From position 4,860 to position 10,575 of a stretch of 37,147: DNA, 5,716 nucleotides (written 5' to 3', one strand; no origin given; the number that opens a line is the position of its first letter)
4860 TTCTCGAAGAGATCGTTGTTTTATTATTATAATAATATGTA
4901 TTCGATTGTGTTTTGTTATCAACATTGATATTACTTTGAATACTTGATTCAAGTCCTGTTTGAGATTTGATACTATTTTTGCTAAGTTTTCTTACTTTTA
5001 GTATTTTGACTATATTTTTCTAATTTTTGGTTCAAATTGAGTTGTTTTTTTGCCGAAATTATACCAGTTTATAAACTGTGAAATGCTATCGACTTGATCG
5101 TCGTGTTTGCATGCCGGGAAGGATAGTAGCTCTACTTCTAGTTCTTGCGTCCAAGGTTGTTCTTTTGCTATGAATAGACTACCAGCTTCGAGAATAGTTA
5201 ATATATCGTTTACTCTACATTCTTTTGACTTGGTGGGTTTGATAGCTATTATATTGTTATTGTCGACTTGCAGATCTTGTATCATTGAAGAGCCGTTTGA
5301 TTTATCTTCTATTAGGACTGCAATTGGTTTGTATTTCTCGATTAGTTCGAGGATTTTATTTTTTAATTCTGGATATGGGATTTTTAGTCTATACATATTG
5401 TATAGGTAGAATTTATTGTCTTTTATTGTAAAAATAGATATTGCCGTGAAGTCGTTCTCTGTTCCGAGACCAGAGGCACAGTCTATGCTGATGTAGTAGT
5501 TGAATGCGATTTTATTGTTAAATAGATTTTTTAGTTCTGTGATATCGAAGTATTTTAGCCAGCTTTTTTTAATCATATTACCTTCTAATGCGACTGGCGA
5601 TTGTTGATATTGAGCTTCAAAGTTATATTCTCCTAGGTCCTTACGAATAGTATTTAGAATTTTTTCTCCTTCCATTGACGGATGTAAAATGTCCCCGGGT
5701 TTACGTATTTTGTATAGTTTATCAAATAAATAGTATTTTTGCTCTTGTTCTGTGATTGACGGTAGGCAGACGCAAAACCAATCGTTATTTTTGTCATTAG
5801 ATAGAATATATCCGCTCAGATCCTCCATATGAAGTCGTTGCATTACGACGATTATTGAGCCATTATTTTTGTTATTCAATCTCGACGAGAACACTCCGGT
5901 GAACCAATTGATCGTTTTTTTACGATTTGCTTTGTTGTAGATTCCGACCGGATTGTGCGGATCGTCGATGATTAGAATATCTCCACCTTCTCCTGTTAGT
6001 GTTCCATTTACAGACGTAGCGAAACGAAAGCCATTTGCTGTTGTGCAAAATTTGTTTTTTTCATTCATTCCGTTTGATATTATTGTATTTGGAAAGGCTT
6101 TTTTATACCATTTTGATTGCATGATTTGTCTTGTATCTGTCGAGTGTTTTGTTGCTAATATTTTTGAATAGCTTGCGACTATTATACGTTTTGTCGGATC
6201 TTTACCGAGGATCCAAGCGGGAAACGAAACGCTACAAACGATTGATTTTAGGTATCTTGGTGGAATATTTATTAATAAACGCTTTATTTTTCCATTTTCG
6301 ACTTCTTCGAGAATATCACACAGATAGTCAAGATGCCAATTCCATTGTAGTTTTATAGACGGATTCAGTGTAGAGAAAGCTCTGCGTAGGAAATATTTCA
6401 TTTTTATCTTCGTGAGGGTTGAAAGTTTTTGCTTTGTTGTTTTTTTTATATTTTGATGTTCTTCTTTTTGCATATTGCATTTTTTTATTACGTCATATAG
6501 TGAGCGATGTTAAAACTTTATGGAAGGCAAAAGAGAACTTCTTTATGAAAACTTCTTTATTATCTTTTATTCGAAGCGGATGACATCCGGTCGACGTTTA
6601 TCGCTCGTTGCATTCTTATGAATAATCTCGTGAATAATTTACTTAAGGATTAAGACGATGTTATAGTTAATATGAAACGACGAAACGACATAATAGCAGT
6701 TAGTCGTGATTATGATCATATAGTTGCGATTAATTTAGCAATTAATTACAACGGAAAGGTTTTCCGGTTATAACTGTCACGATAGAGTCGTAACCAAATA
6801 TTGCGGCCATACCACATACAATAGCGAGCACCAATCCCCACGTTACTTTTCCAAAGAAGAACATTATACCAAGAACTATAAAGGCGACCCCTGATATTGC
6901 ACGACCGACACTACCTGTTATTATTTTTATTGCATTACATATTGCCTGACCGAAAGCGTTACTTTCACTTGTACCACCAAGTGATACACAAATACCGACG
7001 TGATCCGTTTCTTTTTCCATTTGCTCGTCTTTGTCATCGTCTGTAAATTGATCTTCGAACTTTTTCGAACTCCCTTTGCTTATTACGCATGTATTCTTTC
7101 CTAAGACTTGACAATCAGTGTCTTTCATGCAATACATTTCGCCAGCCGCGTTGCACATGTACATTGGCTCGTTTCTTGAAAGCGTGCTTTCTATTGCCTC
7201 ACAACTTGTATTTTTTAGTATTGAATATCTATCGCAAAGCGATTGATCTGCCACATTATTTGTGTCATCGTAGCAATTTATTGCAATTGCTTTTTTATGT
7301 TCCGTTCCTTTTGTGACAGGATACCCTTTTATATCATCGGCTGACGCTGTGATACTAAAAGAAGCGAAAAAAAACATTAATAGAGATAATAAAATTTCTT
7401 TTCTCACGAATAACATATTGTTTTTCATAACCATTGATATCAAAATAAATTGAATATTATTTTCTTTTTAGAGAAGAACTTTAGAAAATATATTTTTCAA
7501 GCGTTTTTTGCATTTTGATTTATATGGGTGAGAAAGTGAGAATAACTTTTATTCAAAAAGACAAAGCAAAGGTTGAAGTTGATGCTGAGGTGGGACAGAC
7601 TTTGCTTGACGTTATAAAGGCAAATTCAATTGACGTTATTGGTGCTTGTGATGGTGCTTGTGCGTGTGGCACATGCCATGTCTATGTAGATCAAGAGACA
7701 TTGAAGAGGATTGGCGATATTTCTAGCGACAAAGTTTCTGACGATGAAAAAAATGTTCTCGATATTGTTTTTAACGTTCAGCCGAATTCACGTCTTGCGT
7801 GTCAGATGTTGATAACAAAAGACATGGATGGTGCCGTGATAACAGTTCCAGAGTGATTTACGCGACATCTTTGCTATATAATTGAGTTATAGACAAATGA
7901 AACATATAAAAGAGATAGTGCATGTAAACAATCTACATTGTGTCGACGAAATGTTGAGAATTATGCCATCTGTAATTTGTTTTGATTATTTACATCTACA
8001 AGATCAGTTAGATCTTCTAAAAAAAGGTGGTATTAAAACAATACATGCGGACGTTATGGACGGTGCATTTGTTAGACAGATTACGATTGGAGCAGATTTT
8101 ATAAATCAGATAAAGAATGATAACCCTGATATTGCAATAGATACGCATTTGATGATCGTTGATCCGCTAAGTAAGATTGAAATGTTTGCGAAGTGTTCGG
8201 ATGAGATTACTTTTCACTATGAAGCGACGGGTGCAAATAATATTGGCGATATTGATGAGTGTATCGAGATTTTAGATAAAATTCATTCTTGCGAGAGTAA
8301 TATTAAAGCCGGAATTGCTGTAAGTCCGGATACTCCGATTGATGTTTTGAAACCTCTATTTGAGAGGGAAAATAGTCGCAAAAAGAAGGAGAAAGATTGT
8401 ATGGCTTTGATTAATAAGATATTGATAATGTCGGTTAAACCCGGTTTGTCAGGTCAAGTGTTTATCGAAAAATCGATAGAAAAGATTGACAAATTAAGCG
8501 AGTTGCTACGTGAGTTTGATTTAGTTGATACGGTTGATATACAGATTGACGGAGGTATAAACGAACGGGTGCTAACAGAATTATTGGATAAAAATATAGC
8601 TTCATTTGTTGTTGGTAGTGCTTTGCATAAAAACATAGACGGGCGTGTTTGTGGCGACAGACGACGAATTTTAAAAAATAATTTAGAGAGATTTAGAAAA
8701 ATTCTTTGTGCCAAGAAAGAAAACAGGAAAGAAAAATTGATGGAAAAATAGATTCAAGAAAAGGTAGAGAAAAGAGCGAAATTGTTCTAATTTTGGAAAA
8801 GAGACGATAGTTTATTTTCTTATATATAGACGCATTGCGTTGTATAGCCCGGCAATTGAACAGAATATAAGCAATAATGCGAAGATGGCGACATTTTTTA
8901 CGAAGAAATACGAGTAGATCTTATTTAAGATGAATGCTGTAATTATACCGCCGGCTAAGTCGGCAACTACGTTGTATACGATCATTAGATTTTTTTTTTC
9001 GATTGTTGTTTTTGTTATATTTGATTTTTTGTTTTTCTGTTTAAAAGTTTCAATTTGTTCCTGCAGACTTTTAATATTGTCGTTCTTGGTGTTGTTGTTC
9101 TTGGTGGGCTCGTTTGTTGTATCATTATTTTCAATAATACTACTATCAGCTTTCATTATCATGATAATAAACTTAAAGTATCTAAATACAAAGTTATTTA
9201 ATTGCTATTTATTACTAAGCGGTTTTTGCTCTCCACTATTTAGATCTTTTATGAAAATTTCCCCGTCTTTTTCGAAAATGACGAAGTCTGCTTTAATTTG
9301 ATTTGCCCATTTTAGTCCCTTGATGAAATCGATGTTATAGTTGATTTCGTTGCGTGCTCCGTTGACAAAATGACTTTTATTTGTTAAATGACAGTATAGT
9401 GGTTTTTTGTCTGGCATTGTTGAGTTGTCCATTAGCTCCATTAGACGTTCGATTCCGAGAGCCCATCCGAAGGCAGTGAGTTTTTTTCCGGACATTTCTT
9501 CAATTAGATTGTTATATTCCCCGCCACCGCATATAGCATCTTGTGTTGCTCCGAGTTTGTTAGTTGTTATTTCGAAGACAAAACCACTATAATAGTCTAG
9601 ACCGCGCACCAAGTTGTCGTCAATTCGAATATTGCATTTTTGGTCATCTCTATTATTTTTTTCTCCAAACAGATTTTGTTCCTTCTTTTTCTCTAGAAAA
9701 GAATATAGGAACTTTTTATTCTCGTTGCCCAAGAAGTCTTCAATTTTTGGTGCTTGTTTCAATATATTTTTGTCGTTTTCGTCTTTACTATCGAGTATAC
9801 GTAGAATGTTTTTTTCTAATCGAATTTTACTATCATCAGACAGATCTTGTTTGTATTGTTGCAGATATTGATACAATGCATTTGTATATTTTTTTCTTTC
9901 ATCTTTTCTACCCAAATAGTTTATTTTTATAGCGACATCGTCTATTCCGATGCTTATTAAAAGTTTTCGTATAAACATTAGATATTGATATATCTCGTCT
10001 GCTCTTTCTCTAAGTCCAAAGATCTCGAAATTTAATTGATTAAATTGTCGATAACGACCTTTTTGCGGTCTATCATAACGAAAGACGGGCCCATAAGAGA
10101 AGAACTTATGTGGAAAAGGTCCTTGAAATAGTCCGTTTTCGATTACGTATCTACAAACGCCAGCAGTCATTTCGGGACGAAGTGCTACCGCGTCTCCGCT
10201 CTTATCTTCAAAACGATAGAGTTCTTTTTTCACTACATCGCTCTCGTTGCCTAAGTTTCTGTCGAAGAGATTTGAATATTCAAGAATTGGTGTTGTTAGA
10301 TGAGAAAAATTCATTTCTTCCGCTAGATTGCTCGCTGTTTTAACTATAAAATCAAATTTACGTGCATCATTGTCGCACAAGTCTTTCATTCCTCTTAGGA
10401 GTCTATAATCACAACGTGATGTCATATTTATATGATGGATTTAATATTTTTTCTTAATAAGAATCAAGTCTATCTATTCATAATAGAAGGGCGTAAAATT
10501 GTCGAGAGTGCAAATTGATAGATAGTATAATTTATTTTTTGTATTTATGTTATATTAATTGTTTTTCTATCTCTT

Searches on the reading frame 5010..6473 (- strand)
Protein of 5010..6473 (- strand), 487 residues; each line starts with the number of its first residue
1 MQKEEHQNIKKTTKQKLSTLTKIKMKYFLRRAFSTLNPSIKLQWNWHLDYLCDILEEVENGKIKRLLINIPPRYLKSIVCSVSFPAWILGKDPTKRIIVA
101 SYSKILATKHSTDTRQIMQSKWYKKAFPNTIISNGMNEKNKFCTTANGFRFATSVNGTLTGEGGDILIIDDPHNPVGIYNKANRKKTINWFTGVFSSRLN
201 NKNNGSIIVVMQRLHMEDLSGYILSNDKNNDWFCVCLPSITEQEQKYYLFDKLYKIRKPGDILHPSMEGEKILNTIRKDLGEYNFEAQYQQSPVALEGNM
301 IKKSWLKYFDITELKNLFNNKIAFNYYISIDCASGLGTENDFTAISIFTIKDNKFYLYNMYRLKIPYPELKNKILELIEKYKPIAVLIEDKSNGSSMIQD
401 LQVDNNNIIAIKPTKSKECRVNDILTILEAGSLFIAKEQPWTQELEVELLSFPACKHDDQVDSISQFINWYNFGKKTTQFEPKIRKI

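Call 58: search_protein_families(library=pfam, proteins=[window:5010-6473:-], max_evalue=0.00001)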
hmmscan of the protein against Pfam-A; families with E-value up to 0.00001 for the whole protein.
window:5010-6473:- (487 aa): 1 family
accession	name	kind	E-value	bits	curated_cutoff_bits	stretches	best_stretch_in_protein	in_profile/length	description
PF17289.8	Terminase_6C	-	1.9e-15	57.6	22.6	1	328-469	1-153/155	Terminase RNaseH-like domain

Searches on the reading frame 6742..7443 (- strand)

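Call 58: search_protein_families(library=pfam, proteins=[window:6742-7443:-], max_evalue=0.00001)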
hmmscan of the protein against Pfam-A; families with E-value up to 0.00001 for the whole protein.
window:6742-7443:- (233 aa): 1 family
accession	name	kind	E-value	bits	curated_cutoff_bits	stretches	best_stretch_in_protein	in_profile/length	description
PF04956.18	TrbC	-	3.3e-08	34.1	27.9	1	162-224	35-97/98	TrbC/VIRB2 pilin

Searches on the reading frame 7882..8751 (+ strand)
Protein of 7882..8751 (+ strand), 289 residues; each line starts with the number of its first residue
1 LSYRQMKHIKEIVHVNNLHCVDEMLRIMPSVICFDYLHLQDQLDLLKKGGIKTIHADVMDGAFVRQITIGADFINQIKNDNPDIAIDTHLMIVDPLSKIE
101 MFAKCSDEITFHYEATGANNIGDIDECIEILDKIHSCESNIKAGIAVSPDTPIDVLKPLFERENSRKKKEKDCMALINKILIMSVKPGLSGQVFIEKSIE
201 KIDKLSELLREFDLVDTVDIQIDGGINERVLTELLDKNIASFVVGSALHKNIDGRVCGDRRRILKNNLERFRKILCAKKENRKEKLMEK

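Call 58: search_protein_families(library=pfam, proteins=[window:7882-8751:+], max_evalue=0.00001)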
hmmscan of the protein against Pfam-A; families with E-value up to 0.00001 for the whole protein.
window:7882-8751:+ (289 aa): 1 family
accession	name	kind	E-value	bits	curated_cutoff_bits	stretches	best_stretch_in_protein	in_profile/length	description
PF00834.25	Ribul_P_3_epim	-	1.2e-38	133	21.1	1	27-248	2-197/198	Ribulose-phosphate 3 epimerase family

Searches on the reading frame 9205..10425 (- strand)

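Call 58: search_protein_families(library=pfam, proteins=[window:9205-10425:-], max_evalue=0.00001)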
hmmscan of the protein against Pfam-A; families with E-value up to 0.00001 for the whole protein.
window:9205-10425:- (406 aa): 2 families
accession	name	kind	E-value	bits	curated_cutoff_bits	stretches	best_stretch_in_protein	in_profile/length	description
PF13393.11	tRNA-synt_His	-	4.3e-31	108.7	25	1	12-328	1-308/308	Histidyl-tRNA synthetase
PF00587.30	tRNA-synt_2b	-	7.3e-15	55.9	29.3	1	70-315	1-149/179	tRNA synthetase class II core domain (G, H, P, S and T)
